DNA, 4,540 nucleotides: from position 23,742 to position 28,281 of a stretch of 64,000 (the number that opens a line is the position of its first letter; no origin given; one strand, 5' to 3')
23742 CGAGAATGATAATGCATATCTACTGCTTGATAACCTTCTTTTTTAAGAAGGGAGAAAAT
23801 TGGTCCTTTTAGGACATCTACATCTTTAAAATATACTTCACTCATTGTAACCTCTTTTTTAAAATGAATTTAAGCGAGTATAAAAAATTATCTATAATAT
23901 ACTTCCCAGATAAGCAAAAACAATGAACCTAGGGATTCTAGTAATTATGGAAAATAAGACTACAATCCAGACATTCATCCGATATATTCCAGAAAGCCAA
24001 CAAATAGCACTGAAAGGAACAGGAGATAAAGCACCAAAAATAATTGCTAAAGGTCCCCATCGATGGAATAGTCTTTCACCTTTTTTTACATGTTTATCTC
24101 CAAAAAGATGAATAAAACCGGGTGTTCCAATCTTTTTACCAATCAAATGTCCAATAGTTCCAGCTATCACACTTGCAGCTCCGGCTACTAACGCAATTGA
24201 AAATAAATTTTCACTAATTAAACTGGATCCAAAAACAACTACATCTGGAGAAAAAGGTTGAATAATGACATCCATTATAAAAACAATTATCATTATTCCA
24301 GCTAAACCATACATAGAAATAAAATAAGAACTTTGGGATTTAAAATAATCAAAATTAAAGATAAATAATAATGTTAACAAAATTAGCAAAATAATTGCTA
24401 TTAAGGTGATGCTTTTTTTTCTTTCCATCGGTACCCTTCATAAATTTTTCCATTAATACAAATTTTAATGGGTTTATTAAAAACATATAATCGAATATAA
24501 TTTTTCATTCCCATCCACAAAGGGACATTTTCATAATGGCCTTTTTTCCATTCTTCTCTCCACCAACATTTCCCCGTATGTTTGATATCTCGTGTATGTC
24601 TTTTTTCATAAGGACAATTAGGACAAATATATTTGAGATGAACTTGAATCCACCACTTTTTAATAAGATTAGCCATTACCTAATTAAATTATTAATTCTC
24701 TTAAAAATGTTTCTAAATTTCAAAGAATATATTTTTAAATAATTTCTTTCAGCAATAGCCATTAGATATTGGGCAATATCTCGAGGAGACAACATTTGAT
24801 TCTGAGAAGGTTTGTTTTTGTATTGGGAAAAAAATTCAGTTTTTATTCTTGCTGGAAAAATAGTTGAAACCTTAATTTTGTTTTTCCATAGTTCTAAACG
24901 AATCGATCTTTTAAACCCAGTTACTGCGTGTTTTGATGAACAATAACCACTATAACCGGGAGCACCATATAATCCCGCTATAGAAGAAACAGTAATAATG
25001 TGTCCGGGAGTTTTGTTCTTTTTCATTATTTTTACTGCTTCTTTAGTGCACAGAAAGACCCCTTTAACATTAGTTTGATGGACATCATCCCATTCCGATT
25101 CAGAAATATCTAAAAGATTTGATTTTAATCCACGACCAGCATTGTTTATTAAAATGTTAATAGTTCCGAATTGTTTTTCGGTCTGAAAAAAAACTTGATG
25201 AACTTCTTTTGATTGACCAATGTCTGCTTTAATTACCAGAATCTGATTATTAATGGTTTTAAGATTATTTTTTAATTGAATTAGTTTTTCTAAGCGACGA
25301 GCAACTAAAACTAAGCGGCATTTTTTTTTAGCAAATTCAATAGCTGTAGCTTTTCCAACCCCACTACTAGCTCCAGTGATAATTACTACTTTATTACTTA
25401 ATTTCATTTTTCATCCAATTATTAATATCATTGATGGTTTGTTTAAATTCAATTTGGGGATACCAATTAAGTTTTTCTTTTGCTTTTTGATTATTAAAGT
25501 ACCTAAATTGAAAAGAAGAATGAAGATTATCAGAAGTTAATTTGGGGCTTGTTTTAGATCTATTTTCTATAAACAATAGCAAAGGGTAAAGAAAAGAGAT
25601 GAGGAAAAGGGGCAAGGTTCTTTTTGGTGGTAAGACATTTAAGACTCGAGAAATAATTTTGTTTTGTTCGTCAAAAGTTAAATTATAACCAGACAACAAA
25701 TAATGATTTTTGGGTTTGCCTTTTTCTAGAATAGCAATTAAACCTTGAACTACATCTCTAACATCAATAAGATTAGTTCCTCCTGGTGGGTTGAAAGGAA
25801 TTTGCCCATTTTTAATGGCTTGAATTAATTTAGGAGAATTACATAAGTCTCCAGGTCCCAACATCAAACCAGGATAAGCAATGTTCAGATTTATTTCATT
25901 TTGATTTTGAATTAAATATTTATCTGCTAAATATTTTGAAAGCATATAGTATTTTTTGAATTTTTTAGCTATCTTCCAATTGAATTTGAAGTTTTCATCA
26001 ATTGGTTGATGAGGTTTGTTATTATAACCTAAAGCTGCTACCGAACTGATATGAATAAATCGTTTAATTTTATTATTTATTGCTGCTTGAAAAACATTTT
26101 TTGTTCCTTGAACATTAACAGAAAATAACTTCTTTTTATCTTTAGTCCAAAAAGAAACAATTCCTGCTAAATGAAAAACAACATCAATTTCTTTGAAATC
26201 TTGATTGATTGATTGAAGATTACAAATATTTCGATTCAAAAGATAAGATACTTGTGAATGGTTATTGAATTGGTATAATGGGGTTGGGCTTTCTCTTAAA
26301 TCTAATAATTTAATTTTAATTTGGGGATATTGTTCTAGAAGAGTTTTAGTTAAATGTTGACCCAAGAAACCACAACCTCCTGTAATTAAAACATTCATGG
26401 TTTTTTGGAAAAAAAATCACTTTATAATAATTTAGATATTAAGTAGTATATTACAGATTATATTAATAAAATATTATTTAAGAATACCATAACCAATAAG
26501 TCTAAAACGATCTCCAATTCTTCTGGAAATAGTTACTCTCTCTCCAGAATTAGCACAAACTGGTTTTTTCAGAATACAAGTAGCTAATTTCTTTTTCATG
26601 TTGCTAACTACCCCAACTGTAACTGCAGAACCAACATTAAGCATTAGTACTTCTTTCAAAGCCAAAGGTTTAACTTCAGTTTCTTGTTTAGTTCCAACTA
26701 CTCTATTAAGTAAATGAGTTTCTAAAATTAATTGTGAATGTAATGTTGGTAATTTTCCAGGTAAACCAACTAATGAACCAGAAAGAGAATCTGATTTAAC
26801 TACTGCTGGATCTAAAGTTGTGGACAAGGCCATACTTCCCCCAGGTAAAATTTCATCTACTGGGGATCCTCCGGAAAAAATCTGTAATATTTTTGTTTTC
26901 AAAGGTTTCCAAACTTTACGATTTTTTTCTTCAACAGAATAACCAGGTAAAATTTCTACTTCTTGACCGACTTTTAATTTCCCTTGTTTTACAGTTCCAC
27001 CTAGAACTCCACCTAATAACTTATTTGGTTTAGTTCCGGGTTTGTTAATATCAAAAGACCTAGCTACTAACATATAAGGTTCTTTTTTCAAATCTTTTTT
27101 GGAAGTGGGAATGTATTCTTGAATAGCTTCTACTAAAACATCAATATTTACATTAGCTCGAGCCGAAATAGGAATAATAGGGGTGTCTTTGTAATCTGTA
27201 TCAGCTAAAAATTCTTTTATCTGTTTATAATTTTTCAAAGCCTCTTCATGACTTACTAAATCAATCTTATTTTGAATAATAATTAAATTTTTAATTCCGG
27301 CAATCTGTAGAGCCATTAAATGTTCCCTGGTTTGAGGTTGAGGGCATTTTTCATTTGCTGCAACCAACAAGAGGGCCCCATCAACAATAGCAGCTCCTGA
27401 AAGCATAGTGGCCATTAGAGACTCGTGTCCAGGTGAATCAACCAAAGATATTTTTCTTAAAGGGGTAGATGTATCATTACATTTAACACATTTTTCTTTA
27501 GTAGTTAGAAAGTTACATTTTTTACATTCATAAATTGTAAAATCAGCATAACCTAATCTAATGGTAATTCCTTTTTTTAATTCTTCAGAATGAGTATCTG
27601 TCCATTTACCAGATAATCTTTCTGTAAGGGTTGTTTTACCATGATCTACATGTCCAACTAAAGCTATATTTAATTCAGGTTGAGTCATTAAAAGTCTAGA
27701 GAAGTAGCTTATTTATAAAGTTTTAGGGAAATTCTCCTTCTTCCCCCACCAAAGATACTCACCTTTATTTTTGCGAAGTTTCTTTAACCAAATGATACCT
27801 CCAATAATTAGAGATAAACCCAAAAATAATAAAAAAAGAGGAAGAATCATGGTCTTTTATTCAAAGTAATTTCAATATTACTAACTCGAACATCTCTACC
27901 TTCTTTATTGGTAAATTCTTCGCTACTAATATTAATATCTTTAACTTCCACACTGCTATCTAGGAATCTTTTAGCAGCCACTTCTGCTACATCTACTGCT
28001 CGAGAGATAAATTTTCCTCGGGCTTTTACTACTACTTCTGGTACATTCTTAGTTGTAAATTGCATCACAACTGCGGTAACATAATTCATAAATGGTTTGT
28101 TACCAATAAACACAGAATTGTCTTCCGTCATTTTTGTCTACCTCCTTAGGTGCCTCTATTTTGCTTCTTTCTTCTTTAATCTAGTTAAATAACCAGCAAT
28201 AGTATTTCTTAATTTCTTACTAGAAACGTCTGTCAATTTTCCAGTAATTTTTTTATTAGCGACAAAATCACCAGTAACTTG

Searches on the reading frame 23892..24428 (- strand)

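Call 52: search_protein_families(library=pfam, proteins=[window:23892-24428:-], max_evalue=0.001)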
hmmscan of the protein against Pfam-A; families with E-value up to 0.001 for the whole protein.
window:23892-24428:- (178 aa): 1 family
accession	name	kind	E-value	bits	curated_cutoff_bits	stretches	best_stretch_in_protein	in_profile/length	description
PF09335.16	VTT_dom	-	8.1e-14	52.6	33.9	1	67-176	10-122/123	VTT domain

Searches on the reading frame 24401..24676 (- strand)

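Call 49: search_protein_families(library=pfam, proteins=[window:24401-24676:-], max_evalue=0.001)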
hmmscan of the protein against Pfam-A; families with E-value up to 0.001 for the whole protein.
window:24401-24676:- (91 aa): 0 families

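Call 53: search_protein_families(library=pfam, proteins=[window:24401-24676:-], max_evalue=1)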
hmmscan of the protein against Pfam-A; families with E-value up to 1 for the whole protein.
window:24401-24676:- (91 aa): 1 family
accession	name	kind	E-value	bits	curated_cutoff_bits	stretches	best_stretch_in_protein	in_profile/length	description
PF00337.29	Gal-bind_lectin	-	0.18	11.7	22.1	1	37-85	61-110/132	Galactoside-binding lectin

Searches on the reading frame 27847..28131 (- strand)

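Call 49: search_protein_families(library=pfam, proteins=[window:27847-28131:-], max_evalue=0.001)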
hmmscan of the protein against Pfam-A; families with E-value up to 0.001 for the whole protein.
window:27847-28131:- (94 aa): 1 family
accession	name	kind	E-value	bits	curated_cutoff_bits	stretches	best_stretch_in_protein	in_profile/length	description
PF01918.27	Alba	-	5.3e-17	61.8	25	1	5-70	1-66/66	Alba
